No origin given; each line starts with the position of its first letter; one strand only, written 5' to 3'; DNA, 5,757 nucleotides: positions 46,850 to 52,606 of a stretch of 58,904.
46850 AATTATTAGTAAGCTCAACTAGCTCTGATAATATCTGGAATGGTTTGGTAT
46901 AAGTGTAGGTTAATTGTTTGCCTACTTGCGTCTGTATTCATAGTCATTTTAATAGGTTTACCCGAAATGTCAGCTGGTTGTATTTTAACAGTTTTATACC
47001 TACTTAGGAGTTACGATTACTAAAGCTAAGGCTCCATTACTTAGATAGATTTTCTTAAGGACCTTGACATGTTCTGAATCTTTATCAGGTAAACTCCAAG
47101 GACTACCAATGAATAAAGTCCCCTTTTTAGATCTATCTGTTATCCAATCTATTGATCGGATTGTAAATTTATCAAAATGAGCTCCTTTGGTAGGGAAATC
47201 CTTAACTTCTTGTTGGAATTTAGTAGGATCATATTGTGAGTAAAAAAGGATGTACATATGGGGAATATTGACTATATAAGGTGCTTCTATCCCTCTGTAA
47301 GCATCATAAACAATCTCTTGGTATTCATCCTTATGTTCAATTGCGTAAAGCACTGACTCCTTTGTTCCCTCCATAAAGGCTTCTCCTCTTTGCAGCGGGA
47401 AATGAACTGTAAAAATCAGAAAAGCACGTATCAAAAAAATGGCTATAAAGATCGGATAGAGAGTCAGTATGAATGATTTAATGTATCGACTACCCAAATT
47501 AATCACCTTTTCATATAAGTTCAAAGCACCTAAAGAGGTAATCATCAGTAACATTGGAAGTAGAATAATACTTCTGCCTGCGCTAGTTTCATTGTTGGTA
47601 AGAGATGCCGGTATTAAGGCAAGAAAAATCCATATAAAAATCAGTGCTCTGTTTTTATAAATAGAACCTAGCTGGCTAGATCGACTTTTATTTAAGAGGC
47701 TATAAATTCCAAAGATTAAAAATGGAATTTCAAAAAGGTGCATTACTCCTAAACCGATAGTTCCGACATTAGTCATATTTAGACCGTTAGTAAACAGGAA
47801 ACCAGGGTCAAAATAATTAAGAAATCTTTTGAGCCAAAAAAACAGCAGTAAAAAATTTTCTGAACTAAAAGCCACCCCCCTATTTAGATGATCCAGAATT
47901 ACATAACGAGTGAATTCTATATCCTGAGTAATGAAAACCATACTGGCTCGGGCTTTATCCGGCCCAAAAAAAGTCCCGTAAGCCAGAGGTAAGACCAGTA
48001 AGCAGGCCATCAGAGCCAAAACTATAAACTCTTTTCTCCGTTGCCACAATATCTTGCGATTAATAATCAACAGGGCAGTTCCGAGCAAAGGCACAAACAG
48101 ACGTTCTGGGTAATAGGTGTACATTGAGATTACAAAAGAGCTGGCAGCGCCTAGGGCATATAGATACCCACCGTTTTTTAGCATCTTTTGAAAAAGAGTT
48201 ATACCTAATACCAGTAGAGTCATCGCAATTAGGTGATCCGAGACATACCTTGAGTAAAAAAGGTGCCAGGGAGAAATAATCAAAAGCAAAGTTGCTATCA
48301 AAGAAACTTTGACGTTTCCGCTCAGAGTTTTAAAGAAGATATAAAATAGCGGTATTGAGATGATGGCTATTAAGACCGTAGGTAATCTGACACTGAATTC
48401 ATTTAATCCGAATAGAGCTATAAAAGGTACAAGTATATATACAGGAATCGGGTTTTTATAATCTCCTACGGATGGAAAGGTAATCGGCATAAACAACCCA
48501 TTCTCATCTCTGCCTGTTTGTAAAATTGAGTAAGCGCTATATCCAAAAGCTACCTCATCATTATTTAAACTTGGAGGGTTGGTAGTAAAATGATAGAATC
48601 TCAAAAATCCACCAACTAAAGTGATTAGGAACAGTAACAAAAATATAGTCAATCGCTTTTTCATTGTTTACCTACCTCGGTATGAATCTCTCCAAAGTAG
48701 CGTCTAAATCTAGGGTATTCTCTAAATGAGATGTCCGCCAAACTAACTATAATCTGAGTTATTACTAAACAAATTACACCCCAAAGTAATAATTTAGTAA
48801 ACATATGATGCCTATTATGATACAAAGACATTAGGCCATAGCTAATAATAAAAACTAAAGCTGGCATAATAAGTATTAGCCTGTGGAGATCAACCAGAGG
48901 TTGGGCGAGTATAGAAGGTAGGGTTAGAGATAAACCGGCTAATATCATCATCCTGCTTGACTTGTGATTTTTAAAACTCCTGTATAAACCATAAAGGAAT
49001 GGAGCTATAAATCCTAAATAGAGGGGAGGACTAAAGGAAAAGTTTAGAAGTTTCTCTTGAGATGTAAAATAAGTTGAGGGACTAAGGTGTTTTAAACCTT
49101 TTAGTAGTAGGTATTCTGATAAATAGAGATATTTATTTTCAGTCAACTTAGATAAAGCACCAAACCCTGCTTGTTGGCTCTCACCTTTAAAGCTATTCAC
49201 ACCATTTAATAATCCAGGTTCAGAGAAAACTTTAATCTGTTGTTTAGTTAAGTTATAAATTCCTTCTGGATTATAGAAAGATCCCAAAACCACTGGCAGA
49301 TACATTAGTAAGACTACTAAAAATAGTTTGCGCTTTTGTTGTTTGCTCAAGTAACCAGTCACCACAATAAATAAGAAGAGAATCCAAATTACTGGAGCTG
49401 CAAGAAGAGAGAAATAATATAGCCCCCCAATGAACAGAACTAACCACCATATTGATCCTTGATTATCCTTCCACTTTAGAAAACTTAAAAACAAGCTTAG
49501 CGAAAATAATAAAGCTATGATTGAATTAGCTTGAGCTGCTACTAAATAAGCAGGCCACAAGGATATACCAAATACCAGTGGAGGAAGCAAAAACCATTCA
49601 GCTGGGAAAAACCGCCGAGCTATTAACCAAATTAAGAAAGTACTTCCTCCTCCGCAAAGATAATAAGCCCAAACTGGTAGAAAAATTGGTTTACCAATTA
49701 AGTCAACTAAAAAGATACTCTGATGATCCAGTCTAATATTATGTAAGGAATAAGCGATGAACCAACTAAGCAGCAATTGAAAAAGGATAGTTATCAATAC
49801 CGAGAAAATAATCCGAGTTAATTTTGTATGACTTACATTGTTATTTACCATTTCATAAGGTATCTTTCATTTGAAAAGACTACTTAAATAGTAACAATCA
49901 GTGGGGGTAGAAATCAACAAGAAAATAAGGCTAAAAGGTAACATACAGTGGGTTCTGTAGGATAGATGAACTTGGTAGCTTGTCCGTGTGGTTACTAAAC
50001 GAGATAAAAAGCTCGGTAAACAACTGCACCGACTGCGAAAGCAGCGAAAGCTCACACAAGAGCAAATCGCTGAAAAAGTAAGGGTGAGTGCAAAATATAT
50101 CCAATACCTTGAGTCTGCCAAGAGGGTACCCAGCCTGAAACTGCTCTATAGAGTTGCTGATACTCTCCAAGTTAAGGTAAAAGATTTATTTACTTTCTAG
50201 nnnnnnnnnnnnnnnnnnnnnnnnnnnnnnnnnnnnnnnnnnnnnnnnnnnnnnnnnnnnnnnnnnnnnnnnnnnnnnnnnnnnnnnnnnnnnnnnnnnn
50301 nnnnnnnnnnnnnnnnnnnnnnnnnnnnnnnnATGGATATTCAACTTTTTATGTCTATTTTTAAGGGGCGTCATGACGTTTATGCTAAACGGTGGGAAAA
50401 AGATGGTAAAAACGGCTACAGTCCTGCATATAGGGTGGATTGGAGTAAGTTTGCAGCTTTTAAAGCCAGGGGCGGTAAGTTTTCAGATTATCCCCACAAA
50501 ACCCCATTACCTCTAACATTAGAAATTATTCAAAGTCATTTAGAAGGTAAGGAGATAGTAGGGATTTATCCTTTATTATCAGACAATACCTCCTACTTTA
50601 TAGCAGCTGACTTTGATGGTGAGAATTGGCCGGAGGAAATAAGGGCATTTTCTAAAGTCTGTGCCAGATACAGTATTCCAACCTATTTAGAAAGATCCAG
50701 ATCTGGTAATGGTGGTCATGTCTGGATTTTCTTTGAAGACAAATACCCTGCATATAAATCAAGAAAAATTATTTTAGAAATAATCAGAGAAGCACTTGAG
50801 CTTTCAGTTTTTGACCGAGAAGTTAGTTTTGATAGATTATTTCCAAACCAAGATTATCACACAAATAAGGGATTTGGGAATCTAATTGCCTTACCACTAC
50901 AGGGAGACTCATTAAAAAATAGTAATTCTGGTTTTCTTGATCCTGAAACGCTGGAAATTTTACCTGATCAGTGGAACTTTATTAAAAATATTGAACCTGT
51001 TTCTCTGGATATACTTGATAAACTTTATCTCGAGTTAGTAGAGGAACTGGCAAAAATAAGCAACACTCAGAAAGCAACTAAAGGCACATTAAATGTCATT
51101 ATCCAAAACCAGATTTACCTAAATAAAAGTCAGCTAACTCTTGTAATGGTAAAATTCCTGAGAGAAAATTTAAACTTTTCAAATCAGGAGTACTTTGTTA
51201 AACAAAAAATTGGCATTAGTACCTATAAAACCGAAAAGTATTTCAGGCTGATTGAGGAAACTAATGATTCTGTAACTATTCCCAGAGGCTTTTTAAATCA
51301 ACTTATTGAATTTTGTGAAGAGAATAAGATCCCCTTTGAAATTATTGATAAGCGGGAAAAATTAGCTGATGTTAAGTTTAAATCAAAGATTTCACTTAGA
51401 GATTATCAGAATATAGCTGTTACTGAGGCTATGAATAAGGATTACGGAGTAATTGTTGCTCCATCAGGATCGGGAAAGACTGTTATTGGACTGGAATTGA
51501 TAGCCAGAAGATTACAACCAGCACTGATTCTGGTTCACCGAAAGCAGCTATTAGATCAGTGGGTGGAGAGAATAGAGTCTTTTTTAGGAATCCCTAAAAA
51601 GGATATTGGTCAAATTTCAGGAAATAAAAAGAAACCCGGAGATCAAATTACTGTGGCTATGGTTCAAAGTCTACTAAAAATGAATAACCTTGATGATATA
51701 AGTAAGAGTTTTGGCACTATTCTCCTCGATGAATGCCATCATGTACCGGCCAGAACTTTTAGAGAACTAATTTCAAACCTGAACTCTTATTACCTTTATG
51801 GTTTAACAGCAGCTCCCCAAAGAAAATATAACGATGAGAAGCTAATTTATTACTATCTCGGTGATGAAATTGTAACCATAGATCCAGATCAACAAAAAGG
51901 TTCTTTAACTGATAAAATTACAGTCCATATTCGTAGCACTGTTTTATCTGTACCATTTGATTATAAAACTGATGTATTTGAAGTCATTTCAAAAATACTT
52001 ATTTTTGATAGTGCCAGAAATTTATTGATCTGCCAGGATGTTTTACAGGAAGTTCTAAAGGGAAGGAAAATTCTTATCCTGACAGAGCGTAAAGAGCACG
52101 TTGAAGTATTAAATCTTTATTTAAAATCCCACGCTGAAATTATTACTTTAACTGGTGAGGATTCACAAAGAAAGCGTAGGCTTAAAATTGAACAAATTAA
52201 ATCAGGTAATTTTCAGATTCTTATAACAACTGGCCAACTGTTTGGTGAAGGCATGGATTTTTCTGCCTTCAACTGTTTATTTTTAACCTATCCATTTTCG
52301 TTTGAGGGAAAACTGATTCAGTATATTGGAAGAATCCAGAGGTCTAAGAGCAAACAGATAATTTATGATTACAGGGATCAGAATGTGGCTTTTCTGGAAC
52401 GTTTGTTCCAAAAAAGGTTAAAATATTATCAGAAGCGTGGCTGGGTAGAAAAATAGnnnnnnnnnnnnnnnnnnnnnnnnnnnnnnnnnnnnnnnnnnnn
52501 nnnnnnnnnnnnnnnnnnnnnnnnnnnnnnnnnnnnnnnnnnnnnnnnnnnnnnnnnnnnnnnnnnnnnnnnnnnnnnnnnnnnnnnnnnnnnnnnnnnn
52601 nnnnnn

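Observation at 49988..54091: AT-rich operon of XRE regulator, PrimPol-SF2 helicase fusion, three small orphans and a caspase-fold protein: a candidate conflict/defence or mobile-replicon module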

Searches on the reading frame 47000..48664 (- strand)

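Call 89: search_protein_families(library=pfam, proteins=[window:47000-48664:-], max_evalue=0.001)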
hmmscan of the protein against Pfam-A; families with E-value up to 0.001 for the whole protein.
window:47000-48664:- (554 aa): 2 families
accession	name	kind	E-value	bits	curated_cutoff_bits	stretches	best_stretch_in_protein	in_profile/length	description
PF13231.12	PMT_2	-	8.6e-09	36.2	26.1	1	72-228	4-158/160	Dolichyl-phosphate-mannose-protein mannosyltransferase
PF02366.24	PMT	-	4.3e-06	26.9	22.7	1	14-228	3-231/245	Dolichyl-phosphate-mannose-protein mannosyltransferase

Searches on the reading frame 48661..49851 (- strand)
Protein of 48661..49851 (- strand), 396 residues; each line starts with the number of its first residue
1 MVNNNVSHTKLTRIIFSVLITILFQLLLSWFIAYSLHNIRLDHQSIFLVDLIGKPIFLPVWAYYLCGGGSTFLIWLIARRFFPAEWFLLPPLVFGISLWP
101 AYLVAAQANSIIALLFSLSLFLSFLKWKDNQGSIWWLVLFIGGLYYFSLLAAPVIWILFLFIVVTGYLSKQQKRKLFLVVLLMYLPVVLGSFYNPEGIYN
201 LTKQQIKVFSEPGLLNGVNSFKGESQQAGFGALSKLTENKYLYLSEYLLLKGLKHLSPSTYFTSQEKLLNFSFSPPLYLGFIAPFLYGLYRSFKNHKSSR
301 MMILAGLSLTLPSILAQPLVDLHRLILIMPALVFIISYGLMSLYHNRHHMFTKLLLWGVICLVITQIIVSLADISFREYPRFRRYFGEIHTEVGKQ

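Call 89: search_protein_families(library=pfam, proteins=[window:48661-49851:-], max_evalue=0.001)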
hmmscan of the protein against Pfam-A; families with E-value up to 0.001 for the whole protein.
window:48661-49851:- (396 aa): 1 family
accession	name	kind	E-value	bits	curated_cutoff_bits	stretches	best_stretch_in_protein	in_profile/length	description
PF19529.4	DUF6057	-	4.6e-05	22.9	29.8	1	65-195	79-203/569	Family of unknown function (DUF6057)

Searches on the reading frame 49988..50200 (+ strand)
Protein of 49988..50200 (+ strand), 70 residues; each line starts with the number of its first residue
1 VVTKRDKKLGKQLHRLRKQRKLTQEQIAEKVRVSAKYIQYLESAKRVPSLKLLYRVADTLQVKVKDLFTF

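Call 3: search_protein_families(library=pfam, proteins=[window:49988-50200:+], max_evalue=1)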
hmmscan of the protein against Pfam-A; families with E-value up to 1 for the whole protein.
window:49988-50200:+ (70 aa): 9 families
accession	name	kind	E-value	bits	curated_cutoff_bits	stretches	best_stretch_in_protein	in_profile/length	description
PF01381.28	HTH_3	-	9e-14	51.7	23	1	13-66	1-54/55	Helix-turn-helix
PF13560.12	HTH_31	-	1.9e-12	47.7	27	1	9-63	2-57/64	Helix-turn-helix domain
PF12844.13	HTH_19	-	8.9e-10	38.8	30.2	1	10-68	1-59/64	Helix-turn-helix domain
PF13413.12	HTH_25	-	2.9e-06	27.4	24.6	1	12-44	1-33/62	Helix-turn-helix domain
PF13443.12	HTH_26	-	0.00018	22.2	22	1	13-70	2-60/63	Cro/C1-type HTH DNA-binding domain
PF20331.3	DUF6626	-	0.021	15.8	27.3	1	34-65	28-59/96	Family of unknown function (DUF6626)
PF04545.22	Sigma70_r4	-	0.027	14.4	24.1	1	15-41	14-40/50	Sigma-70, region 4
PF13744.12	HTH_37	-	0.033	14.4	27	1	8-42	18-52/80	Helix-turn-helix domain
PF03457.19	HA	-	0.034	14.9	28.4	1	3-28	29-57/64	Helicase associated domain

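Call 4: search_protein_families(library=padloc, proteins=[window:49988-50200:+], max_evalue=1)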
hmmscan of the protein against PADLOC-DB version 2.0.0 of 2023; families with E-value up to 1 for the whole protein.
window:49988-50200:+ (70 aa): 26 families (the best 25 are shown)
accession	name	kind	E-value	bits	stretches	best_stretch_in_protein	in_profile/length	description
PDLC02926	HTH_VI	-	5.3e-15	53.5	1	8-70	1-63/92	-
PDLC04142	capH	-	1.3e-10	40.3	1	7-67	5-65/103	capH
PDLC03954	RmrA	-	4e-09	33.9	1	10-65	12-67/380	-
PDLC03665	Control_protein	-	1.1e-08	33.2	1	9-69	9-70/77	control protein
PDLC03943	RmrA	-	5.8e-08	30.2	1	10-64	4-58/370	-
PDLC03666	Control_protein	-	3.7e-07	28.5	1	7-68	5-66/77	control protein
PDLC03949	RmrA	-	8.3e-07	26.2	1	12-65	6-59/363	-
PDLC03952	RmrA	-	9.1e-07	26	1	10-64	24-78/395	-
PDLC03951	RmrA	-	1.7e-06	25.3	1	10-65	10-65/400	-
PDLC03945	RmrA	-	4.1e-06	24.2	1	10-65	4-59/394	-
PDLC03947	RmrA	-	1.9e-05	21.7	1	4-64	7-67/383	-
PDLC04775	PDC-M69A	-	3.2e-05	22.4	1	7-68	6-67/113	-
PDLC03944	RmrA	-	4.3e-05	20.8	1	9-62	7-60/384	-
PDLC03946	RmrA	-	0.00014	18.7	1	11-63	5-57/357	-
PDLC03664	Control_protein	-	0.00018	19.9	1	8-68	13-73/74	control protein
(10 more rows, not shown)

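Call 5: search_protein_families(library=ncbifam, proteins=[window:49988-50200:+], max_evalue=1)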
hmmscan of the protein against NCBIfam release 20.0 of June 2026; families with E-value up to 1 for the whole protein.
window:49988-50200:+ (70 aa): 22 families
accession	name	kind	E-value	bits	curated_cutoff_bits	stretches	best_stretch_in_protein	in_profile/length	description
NF041951.1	phage_RstR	subfamily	9.5e-12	45.2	80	1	8-66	2-60/108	RstR family transcriptional repressor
TIGR03070.1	couple_hipB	subfamily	1.8e-11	43.8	71.65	1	7-60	1-54/58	type II toxin-antitoxin system Y4mF family antitoxin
NF006015.0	PRK08154.1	subfamily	4.4e-10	39.2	204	1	7-68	29-90/314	anaerobic benzoate catabolism transcriptional regulator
NF047948.1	male_kill_WMK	equivalog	4.7e-08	32.8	300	1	6-68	160-222/300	WO male-killing family protein Wmk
NF007257.0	PRK09706.1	subfamily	8.1e-07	28.9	101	1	6-62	3-59/135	transcriptional repressor DicA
NF038139.1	Reg_Aceta_RamB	equivalog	2.7e-06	26.3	700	1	10-64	4-58/465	acetate metabolism transcriptional regulator RamB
NF046032.1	TransRegSlrRBacil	equivalog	1e-05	25.6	250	1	10-68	3-62/149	HTH-type transcriptional regulator SlrR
NF010465.0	PRK13890.1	equivalog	1.3e-05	25.3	96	1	13-65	10-62/121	conjugal transfer protein TrbA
NF058600.1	TransRegSco1979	equivalog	3.4e-05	23.1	350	1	8-52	8-50/280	Sco1979 family transcriptional regulator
TIGR00270.2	TIGR00270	equivalog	3.5e-05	23.7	110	1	12-64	79-131/159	multiprotein bridging factor aMBF1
NF052239.1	antitox_spr1629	equivalog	4.4e-05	22.8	335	1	9-65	3-59/377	spr1629 family repressor/antitoxin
NF007408.0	PRK09943.1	equivalog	0.00035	20.2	211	1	7-68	6-67/185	HTH-type transcriptional regulator PuuR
NF007271.0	PRK09726.1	equivalog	0.00053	19.9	79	1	7-63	11-67/88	type II toxin-antitoxin system antitoxin HipB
NF003162.0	PRK04140.1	equivalog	0.00095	18.3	263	1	10-64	128-182/317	transcriptional regulator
NF040522.1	VC1465_fam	subfamily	0.0015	18.5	70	1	14-46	2-34/111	VC1465 family Xer recombination activation factor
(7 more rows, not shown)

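Call 6: search_protein_families(library=phrogs, proteins=[window:49988-50200:+], max_evalue=1)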
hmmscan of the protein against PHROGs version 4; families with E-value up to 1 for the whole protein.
window:49988-50200:+ (70 aa): 36 families (the best 25 are shown)
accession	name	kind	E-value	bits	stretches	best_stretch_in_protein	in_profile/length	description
phrog_5823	-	transcription regulation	3.5e-12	47.2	1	6-69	4-68/404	transcriptional regulator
phrog_3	-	transcription regulation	2.2e-11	45.2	1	4-69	84-147/430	transcriptional repressor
phrog_8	-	transcription regulation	2.9e-11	44.4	1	7-69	75-217/346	transcriptional regulator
phrog_1373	-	transcription regulation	2.3e-09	38.5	1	9-64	64-119/166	transcriptional regulator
phrog_2439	-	transcription regulation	3.9e-09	36.9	1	10-65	9-64/367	transcriptional regulator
phrog_4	-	transcription regulation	1.3e-08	35.3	1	6-69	130-193/400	transcriptional repressor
phrog_2967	-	transcription regulation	6.3e-08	33.4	1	4-69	6-71/225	transcriptional regulator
phrog_7241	-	transcription regulation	1.1e-07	33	1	13-68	66-121/122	transcriptional regulator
phrog_2104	-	unknown function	1.5e-06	29.3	1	11-50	42-81/103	-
phrog_7950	-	transcription regulation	6.6e-06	27.1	1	11-44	10-43/68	transcriptional repressor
phrog_2339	-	DNA, RNA and nucleotide metabolism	2.1e-05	25.4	1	7-64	24-82/98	HTH DNA binding protein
phrog_2328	-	transcription regulation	0.00015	22.5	1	7-69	14-76/128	transcriptional repressor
phrog_9908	-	DNA, RNA and nucleotide metabolism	0.00015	22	1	3-63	8-68/282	DNA binding protein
phrog_25914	-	DNA, RNA and nucleotide metabolism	0.00026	22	1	17-69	34-86/96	HTH DNA binding protein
phrog_35195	-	unknown function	0.00043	20.9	1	9-69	3-64/159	-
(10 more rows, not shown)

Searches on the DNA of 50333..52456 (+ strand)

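Call 56: search_dna_similar(query=L092:6851-9211:+, collection=ecoli_genomes, mode=near, max_rows=12, rows=spread)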
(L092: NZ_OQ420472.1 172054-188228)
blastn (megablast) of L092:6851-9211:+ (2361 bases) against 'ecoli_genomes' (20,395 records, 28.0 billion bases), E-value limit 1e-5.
Records with a match: 1734; places in all: 1872; records where one place covers at least 80% of the query: 685.
Genomes with a match: 1730 of 5426; with a place that covers at least 80% of the query: 684. Places per genome that has any: lowest 1, median 1, highest 3. On chromosomes: 1863 places; on plasmids: 9.
Best place of each record, by identity: >=99% 488; 95-99% 219; 90-95% 106; 80-90% 919; 60-80% 2.
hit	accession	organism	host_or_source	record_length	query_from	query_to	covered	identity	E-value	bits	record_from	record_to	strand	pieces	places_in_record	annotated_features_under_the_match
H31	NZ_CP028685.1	Escherichia coli strain 111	cattle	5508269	1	2361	100%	100.0%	0e+0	4372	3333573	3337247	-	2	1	TOTE conflict system archaeo-eukaryotic primase domain-containing ... | IS3 family transposase | helicase | AL1L pseudoknot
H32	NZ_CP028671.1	Escherichia coli strain 116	cattle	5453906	1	2361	100%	100.0%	0e+0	4361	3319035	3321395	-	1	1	TOTE conflict system archaeo-eukaryotic primase domain-containing ...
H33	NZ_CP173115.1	Escherichia coli strain STEC799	Homo sapiens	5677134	1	2361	100%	100.0%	0e+0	4361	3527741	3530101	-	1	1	TOTE conflict system archaeo-eukaryotic primase domain-containing ...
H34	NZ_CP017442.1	Escherichia coli O157:H7 strain 4276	Cattle Hide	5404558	39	2361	98%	99.9%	0e+0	4279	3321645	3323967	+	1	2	TOTE conflict system archaeo-eukaryotic primase domain-containing ...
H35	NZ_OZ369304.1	Escherichia coli strain Esc29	not applicable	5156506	1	2339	99%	97.6%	0e+0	4004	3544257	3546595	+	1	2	TOTE conflict system archaeo-eukaryotic primase domain-containing ...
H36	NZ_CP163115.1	Escherichia coli strain W46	Homo sapiens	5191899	1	351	15%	86.9%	1e-100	377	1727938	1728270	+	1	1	DEAD/DEAH box helicase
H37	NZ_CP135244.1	Escherichia coli strain OHT76-1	Food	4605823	1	351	15%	86.3%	3e-97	366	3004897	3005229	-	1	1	TOTE conflict system archaeo-eukaryotic primase domain-containing ...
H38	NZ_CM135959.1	Escherichia coli strain NY1601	Chicken feces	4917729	4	349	14%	88.1%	1e-80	384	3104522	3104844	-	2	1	TOTE conflict system archaeo-eukaryotic primase domain-containing ...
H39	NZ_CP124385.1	Escherichia coli strain AVS0153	environmental: river near WWTP effluent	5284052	1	250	10%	89.7%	1e-55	299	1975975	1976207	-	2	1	TOTE conflict system archaeo-eukaryotic primase domain-containing ...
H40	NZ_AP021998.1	Escherichia coli strain WP3-W18-ESBL-07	-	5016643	1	247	10%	90.0%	1e-55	299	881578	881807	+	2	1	TOTE conflict system archaeo-eukaryotic primase domain-containing ...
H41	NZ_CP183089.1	Escherichia coli strain 447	Homo sapiens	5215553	1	247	10%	90.0%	1e-55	299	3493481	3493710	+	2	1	helicase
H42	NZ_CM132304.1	Escherichia coli strain 2020S05-235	Homo sapiens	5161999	1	47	2%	93.6%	2e-8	71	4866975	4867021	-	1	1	TOTE conflict system archaeo-eukaryotic primase domain-containing ...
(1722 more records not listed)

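Call 62: get_annotated_region(hit=H33, flank=9000)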
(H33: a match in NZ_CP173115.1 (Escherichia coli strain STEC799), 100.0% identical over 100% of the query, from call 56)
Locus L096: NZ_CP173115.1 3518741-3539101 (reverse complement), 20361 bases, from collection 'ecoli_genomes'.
description: Escherichia coli strain STEC799 chromosome, complete genome
organism: Escherichia coli strain STEC799 (NCBI taxid 562)
replicon: chromosome; assembly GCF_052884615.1
host: Homo sapiens; source: -; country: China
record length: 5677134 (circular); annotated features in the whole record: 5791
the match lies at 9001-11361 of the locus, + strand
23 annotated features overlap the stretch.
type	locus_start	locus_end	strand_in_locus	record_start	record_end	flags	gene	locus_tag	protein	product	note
CDS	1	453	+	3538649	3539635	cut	ycdU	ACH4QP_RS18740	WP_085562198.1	protein YcdU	-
CDS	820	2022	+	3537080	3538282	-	-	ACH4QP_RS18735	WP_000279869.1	tyrosine-type recombinase/integrase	-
CDS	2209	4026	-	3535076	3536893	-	-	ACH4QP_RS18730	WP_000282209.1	hypothetical protein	-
CDS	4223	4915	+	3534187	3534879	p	-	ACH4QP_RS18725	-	IS1 family transposase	frameshifted; internal stop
CDS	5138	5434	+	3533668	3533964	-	-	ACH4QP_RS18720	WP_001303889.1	helix-turn-helix transcriptional regulator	-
CDS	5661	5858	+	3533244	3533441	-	-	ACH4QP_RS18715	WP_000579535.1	DUF3987 domain-containing protein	-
CDS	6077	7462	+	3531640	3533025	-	-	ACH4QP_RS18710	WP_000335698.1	YfjI family protein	-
CDS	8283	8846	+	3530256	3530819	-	-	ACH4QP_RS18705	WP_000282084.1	inovirus-type Gp2 protein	-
CDS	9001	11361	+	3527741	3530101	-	-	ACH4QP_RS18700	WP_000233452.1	TOTE conflict system archaeo-eukaryotic primase domain-containing protein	-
CDS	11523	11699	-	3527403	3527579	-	-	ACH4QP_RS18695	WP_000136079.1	hypothetical protein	-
CDS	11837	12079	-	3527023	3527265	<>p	-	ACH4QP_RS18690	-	IS30 family transposase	incomplete; partial in the middle of a contig; missing N-terminus and C-terminus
CDS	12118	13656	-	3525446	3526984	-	-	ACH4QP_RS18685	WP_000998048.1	IS66-like element ISEc8 family transposase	-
CDS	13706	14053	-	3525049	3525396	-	tnpB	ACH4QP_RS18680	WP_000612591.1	IS66 family insertion sequence element accessory protein TnpB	TnpB, as the term is used for proteins encoded by IS66 family insertion elements, is considered an accessory protein, ...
CDS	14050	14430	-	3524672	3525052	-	tnpA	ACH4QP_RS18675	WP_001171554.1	IS66-like element accessory protein TnpA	-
CDS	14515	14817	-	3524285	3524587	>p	-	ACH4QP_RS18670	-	helix-turn-helix domain-containing protein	incomplete; partial in the middle of a contig; missing C-terminus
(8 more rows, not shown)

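Call 63: get_annotated_region(hit=H37, flank=9000)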
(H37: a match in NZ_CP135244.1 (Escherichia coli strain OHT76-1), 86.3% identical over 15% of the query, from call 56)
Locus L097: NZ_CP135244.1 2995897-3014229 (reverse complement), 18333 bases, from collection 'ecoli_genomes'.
description: Escherichia coli strain OHT76-1 chromosome, complete genome
organism: Escherichia coli strain OHT76-1 (NCBI taxid 562)
replicon: chromosome; assembly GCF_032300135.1
host: Food; source: Pig ear pet treat; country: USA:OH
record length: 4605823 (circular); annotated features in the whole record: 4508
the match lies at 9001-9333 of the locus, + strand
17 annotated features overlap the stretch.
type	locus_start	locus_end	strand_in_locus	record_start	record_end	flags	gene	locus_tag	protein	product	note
CDS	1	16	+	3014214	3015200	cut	ycdU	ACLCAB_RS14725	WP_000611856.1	YcdU family protein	-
ncRNA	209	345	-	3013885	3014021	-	-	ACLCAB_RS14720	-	RtT sRNA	rtT sRNA, processed from tyrT transcript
ncRNA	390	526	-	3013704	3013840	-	-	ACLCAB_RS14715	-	RtT sRNA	rtT sRNA, processed from tyrT transcript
CDS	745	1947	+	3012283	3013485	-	-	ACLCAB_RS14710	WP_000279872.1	tyrosine-type recombinase/integrase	-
CDS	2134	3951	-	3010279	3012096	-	-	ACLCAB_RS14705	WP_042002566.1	hypothetical protein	-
CDS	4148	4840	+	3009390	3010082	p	-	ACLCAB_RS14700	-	IS1 family transposase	frameshifted; internal stop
CDS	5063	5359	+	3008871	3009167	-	-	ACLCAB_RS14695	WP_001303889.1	helix-turn-helix transcriptional regulator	-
CDS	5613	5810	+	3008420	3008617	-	-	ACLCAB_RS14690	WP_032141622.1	DUF3987 domain-containing protein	-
CDS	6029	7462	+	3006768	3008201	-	-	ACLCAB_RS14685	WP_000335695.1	YfjI family protein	-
CDS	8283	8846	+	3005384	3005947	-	-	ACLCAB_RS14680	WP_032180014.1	YagK/YfjJ domain-containing protein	-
CDS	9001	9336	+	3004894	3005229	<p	-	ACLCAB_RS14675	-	TOTE conflict system archaeo-eukaryotic primase domain-containing protein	frameshifted; internal stop; incomplete; partial in the middle of a contig; missing C-terminus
CDS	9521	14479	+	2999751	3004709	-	-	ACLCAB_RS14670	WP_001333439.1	AAA domain-containing protein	-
CDS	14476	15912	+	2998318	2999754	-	-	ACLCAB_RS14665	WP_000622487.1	hypothetical protein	-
CDS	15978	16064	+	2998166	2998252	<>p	-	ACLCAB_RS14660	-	hypothetical protein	frameshifted; incomplete; partial in the middle of a contig; missing N-terminus and C-terminus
CDS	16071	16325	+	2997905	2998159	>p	-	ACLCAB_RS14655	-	16S rRNA methyltransferase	internal stop; incomplete; partial in the middle of a contig; missing N-terminus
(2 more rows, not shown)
